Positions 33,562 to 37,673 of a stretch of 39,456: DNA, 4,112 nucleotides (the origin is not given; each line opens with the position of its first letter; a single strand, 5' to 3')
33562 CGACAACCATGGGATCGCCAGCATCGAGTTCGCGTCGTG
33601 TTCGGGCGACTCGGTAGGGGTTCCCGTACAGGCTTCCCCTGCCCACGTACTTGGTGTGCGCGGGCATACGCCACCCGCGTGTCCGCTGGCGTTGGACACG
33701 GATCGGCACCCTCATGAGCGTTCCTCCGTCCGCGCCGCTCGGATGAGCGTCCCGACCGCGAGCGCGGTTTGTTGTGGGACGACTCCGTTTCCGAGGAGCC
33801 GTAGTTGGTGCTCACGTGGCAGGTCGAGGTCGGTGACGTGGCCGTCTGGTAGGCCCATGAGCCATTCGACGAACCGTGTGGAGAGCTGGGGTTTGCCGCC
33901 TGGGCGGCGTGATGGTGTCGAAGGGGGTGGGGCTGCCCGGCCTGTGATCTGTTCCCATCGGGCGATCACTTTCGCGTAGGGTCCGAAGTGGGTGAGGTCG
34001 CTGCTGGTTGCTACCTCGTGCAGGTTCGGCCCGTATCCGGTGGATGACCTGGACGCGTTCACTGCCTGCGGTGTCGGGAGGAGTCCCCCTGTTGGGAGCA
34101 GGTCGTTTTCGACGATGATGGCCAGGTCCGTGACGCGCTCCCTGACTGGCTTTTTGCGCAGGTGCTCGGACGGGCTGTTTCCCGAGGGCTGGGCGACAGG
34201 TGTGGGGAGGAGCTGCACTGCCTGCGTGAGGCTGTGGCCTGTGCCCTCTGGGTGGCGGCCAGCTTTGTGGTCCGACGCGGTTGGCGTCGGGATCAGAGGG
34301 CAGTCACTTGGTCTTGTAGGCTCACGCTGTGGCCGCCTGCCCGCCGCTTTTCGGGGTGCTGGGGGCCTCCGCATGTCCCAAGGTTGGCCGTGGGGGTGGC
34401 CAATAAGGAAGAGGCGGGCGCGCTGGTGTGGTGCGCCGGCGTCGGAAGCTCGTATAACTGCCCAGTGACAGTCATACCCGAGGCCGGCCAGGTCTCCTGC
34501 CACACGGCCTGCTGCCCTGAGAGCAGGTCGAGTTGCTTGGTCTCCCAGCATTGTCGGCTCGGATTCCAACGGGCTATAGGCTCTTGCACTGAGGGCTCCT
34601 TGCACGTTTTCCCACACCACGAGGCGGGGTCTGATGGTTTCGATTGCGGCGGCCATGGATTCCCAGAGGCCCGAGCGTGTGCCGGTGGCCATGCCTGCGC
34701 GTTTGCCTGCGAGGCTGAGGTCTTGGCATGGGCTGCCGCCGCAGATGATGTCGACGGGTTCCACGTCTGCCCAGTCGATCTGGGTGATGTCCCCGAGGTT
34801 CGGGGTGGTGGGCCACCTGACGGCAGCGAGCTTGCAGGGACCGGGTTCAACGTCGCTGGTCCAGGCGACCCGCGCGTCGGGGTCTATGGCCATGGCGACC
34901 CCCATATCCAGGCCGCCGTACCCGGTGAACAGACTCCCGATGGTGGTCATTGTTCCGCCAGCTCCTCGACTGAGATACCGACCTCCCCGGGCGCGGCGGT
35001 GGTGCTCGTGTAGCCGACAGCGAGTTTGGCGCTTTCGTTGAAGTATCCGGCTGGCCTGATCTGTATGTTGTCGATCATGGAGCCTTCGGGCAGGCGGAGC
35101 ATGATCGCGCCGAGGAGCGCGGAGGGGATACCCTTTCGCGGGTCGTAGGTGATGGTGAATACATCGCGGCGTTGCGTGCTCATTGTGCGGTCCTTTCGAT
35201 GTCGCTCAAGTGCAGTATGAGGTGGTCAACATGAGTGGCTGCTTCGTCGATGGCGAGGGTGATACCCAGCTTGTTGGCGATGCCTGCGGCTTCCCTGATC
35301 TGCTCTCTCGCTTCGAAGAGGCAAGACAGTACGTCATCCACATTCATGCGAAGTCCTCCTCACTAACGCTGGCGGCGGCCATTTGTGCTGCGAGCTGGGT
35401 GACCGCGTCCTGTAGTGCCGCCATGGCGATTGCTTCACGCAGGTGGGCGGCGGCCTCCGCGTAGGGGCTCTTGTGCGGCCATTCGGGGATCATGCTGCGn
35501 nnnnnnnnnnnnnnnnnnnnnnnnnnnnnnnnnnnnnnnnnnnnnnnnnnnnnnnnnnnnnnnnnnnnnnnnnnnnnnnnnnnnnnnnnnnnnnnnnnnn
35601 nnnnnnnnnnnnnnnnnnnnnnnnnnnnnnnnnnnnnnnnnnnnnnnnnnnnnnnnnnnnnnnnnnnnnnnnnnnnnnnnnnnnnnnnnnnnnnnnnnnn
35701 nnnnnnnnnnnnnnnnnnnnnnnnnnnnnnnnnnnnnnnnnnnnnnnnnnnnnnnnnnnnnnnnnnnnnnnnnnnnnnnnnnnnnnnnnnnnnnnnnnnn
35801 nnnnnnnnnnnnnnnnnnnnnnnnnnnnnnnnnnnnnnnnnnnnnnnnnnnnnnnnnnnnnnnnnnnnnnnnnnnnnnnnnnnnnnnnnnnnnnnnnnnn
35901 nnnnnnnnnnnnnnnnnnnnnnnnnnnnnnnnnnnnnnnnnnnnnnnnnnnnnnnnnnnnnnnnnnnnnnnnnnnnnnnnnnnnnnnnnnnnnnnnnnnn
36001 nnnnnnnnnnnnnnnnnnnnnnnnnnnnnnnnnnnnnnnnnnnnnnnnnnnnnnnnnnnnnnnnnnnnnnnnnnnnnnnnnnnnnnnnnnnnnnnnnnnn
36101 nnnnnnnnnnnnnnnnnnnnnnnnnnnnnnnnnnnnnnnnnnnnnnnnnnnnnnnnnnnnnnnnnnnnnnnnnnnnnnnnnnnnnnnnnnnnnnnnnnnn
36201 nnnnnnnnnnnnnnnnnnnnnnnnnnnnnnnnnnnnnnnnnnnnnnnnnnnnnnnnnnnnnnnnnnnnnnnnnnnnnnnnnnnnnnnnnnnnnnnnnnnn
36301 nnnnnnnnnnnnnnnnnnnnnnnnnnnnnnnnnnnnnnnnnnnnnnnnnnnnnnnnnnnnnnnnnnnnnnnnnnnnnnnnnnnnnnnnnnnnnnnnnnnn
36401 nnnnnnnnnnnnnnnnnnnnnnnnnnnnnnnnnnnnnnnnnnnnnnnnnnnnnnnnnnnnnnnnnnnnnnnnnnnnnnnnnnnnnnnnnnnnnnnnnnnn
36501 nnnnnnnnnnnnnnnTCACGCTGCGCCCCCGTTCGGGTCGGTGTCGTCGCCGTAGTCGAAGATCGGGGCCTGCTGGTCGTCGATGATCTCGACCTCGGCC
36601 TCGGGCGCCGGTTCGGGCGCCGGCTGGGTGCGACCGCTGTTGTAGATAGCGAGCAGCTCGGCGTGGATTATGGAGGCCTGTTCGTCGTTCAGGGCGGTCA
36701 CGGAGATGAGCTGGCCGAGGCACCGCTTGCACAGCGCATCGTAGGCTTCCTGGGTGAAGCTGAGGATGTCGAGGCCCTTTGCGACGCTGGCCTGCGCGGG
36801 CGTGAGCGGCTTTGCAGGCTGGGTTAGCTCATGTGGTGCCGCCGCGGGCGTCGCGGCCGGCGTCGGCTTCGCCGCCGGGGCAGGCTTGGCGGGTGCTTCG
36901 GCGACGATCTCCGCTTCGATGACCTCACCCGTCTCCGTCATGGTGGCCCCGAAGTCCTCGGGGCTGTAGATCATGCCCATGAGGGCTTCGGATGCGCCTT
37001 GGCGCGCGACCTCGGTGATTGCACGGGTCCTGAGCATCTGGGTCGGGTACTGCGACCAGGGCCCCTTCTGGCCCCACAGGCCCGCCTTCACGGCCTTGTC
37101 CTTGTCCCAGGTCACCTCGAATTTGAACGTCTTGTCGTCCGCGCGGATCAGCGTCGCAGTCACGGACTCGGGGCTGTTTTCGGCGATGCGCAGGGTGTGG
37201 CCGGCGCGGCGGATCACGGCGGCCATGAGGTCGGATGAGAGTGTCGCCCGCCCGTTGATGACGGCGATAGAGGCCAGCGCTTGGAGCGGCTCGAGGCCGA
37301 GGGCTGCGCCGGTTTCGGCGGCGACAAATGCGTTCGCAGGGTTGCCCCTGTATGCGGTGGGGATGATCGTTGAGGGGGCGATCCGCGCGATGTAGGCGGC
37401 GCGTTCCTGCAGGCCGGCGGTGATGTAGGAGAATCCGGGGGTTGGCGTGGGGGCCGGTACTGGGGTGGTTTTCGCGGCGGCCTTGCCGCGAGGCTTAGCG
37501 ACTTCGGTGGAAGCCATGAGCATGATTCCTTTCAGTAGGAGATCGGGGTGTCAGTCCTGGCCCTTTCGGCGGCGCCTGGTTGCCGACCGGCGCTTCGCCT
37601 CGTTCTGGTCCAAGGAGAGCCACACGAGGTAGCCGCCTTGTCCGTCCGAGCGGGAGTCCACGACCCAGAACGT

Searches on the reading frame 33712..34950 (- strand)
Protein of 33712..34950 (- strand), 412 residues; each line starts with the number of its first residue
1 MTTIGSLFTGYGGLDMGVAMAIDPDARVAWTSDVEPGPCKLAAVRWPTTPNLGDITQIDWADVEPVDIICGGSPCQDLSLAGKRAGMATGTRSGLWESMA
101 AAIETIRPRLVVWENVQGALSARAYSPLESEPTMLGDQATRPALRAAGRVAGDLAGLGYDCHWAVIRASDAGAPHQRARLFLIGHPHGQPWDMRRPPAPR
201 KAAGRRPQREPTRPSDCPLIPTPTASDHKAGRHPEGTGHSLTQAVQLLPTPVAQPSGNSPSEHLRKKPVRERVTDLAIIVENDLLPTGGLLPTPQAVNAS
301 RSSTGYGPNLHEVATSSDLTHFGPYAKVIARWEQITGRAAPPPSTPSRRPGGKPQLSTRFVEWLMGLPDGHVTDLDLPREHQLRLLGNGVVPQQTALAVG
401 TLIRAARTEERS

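Call 17: search_protein_families(library=pfam, proteins=[window:33712-34950:-], max_evalue=0.01)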
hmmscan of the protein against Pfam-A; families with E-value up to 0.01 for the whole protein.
window:33712-34950:- (412 aa): 1 family
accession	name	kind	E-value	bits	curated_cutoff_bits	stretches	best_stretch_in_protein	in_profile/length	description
PF00145.23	DNA_methylase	-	2.6e-32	113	22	1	4-205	3-169/324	C-5 cytosine-specific DNA methylase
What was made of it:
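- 33712..34950 (-): C5 cytosine DNA methyltransferase (412 aa), immediately downstream of c6. PF00145, E 3e-32 (call 17).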

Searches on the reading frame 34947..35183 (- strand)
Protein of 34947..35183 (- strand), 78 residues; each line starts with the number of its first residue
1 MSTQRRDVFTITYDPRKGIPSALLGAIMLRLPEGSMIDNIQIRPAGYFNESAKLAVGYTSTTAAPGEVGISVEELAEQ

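Call 4: search_protein_families(library=pfam, proteins=[window:34947-35183:-], max_evalue=1)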
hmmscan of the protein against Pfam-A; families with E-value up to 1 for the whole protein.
window:34947-35183:- (78 aa): 0 families

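Call 5: search_protein_families(library=phrogs, proteins=[window:34947-35183:-], max_evalue=1)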
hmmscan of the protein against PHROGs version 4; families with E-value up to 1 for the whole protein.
window:34947-35183:- (78 aa): 0 families

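Call 20: predict_structure(alignment_id=A2)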
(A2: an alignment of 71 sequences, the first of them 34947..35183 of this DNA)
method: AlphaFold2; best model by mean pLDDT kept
length: 78 residues; sequences in the alignment: 71
mean_pLDDT: 73.4   pTM: 0.56
mean pLDDT of the five models: 73.4, 73.0, 72.3, 70.9, 69.7
residues with pLDDT >= 90: 0; 70-90: 53; 50-70: 12; < 50: 13
segments of 3 or more residues with pLDDT < 50: 63-71
pLDDT, mean of each block of 10 residues (from residue 1): 73 85 83 83 77 86 47 47
secondary structure, 60 per line:
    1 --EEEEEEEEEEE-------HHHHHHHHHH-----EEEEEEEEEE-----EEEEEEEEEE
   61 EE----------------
elements in order: E3-13 H21-30 E36-45 E51-62
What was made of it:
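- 34947..35183 (-): c6, detached 78-aa family member; overlaps the start of the C5 DNA methyltransferase by 4 nt. AlphaFold2 model beta-alpha-beta-beta, core pLDDT about 83 (call 20).
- Checked: The strand/turn/helix/strand/loop/strand description matches the AlphaFold2 models: c6 has E3-13, H21-30, E36-45, E51-62 (call 20).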

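Call 22: search_protein_representatives(alignment_id=A2)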
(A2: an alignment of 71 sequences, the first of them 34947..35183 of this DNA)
Query: 71 sequences, 67 profile positions. Proteins with E-value up to 0.001 (for the whole library): 41; up to 1e-10: 13; up to 1e-30: 0. The best 41 are listed.
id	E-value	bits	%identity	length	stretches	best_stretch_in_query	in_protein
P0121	1.1e-21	92.6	-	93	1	1-66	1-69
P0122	4.3e-20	87.5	-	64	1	2-52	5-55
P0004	5.8e-19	83.9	-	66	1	2-66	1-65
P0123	4.8e-18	80.9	-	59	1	16-65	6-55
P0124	1.3e-17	79.6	-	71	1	3-65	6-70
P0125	2.2e-17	78.8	-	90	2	16-66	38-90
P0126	2.0e-16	75.7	-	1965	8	22-64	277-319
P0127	1.0e-15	73.5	-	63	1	1-66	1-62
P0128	8.1e-14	67.4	-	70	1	1-66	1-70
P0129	8.7e-14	67.3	-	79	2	24-66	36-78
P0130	4.5e-12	61.8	-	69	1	4-63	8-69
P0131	6.3e-11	58.1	-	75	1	1-46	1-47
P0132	8.7e-11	57.7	-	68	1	2-49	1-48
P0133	2.0e-10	56.5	-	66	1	2-66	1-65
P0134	2.7e-10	56.1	-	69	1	2-64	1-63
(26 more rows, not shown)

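Call 24: fold_search(model_id=the predicted structure, library=pdb)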
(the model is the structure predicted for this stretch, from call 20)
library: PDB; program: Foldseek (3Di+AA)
matches with E <= 10: 520; with E <= 0.001: 0
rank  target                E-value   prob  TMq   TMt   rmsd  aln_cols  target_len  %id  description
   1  6u9d_K                1.5e-01  0.98  0.49  0.19   3.3        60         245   13  Saccharomyces cerevisiae acetohydroxyacid synthase (released 2020-07-15)
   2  9ome_A                1.8e-01  0.95  0.48  0.52   4.3        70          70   11  CryoEM structure of FPM13 (released 2026-03-18)
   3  6u9d_S                2.7e-01  0.96  0.51  0.20   3.4        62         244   13  Saccharomyces cerevisiae acetohydroxyacid synthase (released 2020-07-15)
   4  3fzb_A                3.3e-01  0.80  0.38  0.26   5.3        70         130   11  Crystal structure of the tail terminator protein from phage lambda (gpU-WT) (released 2009-05-26)
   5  1y7p_B                3.9e-01  0.90  0.49  0.21   3.6        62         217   16  1.9 A Crystal Structure of a Protein of Unknown Function AF1403 from Archaeoglobus fulgidus, Probable Metabolic Regula (released 2005-02-01)
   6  6zyd_A                3.9e-01  0.38  0.38  0.12   8.8        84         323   19  YnaI (released 2020-11-25)
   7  6urt_A                4.2e-01  0.35  0.38  0.12   8.9        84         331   19  Extended Sensor Paddles with Bound Lipids Revealed in Mechanosensitive Channel YnaI (released 2020-10-28)
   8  6u9d_W                4.4e-01  0.69  0.43  0.18   3.7        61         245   15  Saccharomyces cerevisiae acetohydroxyacid synthase (released 2020-07-15)
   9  9e68_A                4.7e-01  0.33  0.39  0.19   8.4        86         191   19  Cryo-EM structure of MscS/YnaI chimera in DOPC nanodiscs (released 2025-08-27)
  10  9h95_A                5.0e-01  0.30  0.38  0.12   8.8        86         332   20  YnaI in closed conformation purified in DDM with additional lipids showing ligand-filled pockets (released 2025-09-24)
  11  9a5i_B                5.3e-01  0.85  0.48  0.11   3.0        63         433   13  Integrative model of MTNK-DHOM by crosslinking MS and deep learning (released 2024-09-18)
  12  2yy3_A                5.6e-01  0.82  0.47  0.42   8.6        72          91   15  Crystal Structure of translation elongation factor EF-1 beta from Pyrococcus horikoshii (released 2007-10-30)
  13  6vz8_F                5.6e-01  0.69  0.46  0.26   8.9        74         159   16  Arabidopsis thaliana acetohydroxyacid synthase complex with valine bound (released 2020-07-15)
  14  9s4z_A                5.9e-01  0.94  0.53  0.23   4.2        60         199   17  AcuB from Geobacillus stearothermophilus with AMP and ADP (released 2026-02-25)
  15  9l9p_H                5.9e-01  0.60  0.41  0.30   6.0        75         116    8  Cryo-EM structure of bacteriophage T1 tail tip complex (released 2025-03-12)
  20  9bwn                  6.7e-01  0.25  0.35  0.35   6.6        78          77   15  Nanoparticle Crystal Structure of a Thermostabilized Mutant Rv1498A Flavoprotein from Mycobacterium tuberculosis (released 2025-11-26)
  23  2vxa_A                7.1e-01  0.47  0.42  0.47   4.3        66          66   15  H. halophila dodecin in complex with riboflavin (released 2009-02-17)
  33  2yj0_A                9.0e-01  0.25  0.36  0.39   4.9        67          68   15  X-ray structure of chemically engineered Mycobacterium tuberculosis Dodecin (released 2011-10-12)
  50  2yj0_B                1.1e+00  0.21  0.36  0.40   4.9        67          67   15  X-ray structure of chemically engineered Mycobacterium tuberculosis Dodecin (released 2011-10-12)
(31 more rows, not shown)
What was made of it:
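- On Dodecin (PF07311): The topology is the same, but Foldseek gives TM 0.35-0.42, probability 0.21-0.47 and E 0.67-1.1 (call 24).
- Closest known: ACT / ACT-like regulatory domains. Same: TM is about 0.45-0.53 over about 60 residues (call 24).
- Closest known: Dodecin. Same: It appears among the Foldseek hits (2vxa, 2yj0, 9bwn; call 24).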

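Call 33: fold_search(model_id=the predicted structure, library=viral)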
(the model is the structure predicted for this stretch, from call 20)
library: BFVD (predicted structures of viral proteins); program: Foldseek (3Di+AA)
matches with E <= 10: 790; with E <= 0.001: 0
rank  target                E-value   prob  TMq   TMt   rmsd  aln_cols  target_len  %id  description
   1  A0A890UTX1            1.8e-02  1.00  0.61  0.80   1.6        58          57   16  (no name in the UniProt tables at hand)
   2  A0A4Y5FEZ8            3.8e-02  0.99  0.47  0.28   4.2        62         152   13  Uncharacterized protein [Lactobacillus phage 3-521]
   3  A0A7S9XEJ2            8.2e-02  0.99  0.48  0.22   3.9        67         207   16  (no name in the UniProt tables at hand)
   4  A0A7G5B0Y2            1.2e-01  0.51  0.35  0.12  10.9       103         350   16  Uncharacterized protein [Providencia phage vB_PreS-PibeRecoleta]
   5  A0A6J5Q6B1            1.2e-01  0.92  0.47  0.35   7.0        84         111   14  Uncharacterized protein [uncultured Caudovirales phage]
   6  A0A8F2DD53            1.2e-01  0.87  0.46  0.48   4.4        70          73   16  (no name in the UniProt tables at hand)
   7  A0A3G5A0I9            1.3e-01  0.92  0.49  0.54   4.9        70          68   17  DUF1737 domain-containing protein [Harvfovirus sp.]
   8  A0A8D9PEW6            1.4e-01  0.98  0.49  0.61   3.4        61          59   16  Sporulation protein [Bacteriophage sp.]
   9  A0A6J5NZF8            1.4e-01  0.72  0.38  0.37   4.8        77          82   17  Uncharacterized protein (Fragment) [uncultured Caudovirales phage]
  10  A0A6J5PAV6            1.7e-01  0.72  0.43  0.41   4.9        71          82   17  Uncharacterized protein [uncultured Caudovirales phage]
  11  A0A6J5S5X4            1.7e-01  0.69  0.41  0.43   8.7        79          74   13  Uncharacterized protein [uncultured Caudovirales phage]
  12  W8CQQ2                1.8e-01  0.97  0.50  0.42   3.8        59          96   10  (no name in the UniProt tables at hand)
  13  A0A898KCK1            2.0e-01  0.75  0.41  0.49   4.4        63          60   16  (no name in the UniProt tables at hand)
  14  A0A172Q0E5            2.1e-01  0.77  0.46  0.52   7.7        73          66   15  Uncharacterized protein [Acinetobacter phage vB_AbaM_ME3]
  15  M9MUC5                2.3e-01  0.89  0.47  0.53   3.7        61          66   13  (no name in the UniProt tables at hand)
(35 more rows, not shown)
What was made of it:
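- Tried and rejected: The best viral hit is an unnamed 57-aa protein at E 0.018 (calls 24, 33).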

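Call 38: search_protein_families(library=padloc, proteins=[window:34947-35183:-], max_evalue=1)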
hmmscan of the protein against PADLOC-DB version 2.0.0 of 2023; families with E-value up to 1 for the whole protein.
window:34947-35183:- (78 aa): 0 families

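Call 39: search_solved_structures(query=A2, max_evalue=10)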
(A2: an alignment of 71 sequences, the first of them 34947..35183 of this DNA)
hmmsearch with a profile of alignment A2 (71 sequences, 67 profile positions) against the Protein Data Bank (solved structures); distinct sequences matched with E-value up to 10: 6.
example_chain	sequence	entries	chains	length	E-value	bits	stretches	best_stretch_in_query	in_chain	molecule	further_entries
2ftc_E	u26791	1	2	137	0.2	14.8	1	3-28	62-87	39S ribosomal protein L12, mitochondrial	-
6gaw_CL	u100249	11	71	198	0.26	14.5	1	3-29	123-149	Mitochondrial ribosomal protein L12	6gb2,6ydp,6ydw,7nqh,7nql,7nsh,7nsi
1jfi_B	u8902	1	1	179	0.28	14.3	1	16-42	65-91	Transcription Regulator NC2 beta chain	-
8t6n_E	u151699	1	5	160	0.56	13.4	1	19-45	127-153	T33-27.1 : A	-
4dio_A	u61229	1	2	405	0.63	13.2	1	23-47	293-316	NAD(P) transhydrogenase subunit alpha part 1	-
6vlz_TA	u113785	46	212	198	0.69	13.1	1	4-28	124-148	39S ribosomal protein L12, mitochondrial | Large ribosomal subunit protein bL12m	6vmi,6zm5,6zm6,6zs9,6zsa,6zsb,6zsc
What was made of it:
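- Tried and rejected: A profile search of PDB sequences gave only chance hits at E >= 0.2 (call 39).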

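Call 53: search_protein_families(library=ncbifam, proteins=[window:34947-35183:-], max_evalue=1)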
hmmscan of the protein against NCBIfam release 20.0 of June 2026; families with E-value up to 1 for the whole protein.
window:34947-35183:- (78 aa): 0 families

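Call 61: search_protein_families(library=pfam, alignment_id=A2, max_evalue=10)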
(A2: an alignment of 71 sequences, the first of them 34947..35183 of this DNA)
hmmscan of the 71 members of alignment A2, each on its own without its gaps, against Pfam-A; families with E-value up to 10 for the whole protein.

A. member 1, window:34947-35183:- (78 aa): 0 families

B. families by the number of members that match (of 71 scanned): 10 families
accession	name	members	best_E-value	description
PF19711.4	DUF6207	1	0.011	Family of unknown function (DUF6207)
PF17902.7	SH3_10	1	0.042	SH3 domain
PF08891.16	YfcL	1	0.06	YfcL protein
PF23893.1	Y4YQ_C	1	0.074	Uncharacterised protein Y4YQ C-terminal domain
PF01262.27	AlaDh_PNT_C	1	0.087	Alanine dehydrogenase/PNT, C-terminal domain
PF10761.14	DUF2590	1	0.12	Protein of unknown function (DUF2590)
PF16277.11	DUF4926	1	0.23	Domain of unknown function (DUF4926)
PF09549.16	RE_Bpu10I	1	0.24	Bpu10I restriction endonuclease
PF05030.17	SSXT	1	0.24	SSXT protein (N-terminal region)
PF07504.19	FTP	1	0.32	Fungalysin/Thermolysin Propeptide Motif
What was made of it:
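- On ACT domain: No hit (calls 4, 61).
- Closest known: ACT / ACT-like regulatory domains. Different: No Pfam ACT-clan hit appears for any of 71 members (call 61).
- Closest known: Dodecin. Different: There is no Pfam dodecin hit (calls 4, 61).
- Tried and rejected: Pfam, PHROGs, PADLOC and NCBIfam scans of the six proteins gave nothing significant, and neither did Pfam on all 71 alignment members (calls 4, 5, 38, 53, 61).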

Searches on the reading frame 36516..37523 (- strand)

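Call 19: search_protein_families(library=phrogs, proteins=[window:36516-37523:-], max_evalue=0.001)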
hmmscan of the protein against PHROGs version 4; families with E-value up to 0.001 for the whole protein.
window:36516-37523:- (335 aa): 3 families
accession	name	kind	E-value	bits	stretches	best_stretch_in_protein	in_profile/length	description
phrog_561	-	DNA, RNA and nucleotide metabolism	8.9e-43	148.5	1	49-310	313-581/633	RecT-like ssDNA annealing protein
phrog_4171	-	DNA, RNA and nucleotide metabolism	7.1e-24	86.1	1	41-249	42-276/392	RecT-like ssDNA annealing protein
phrog_10056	-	DNA, RNA and nucleotide metabolism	0.00022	21.7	1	117-206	118-200/302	RecT-like ssDNA annealing protein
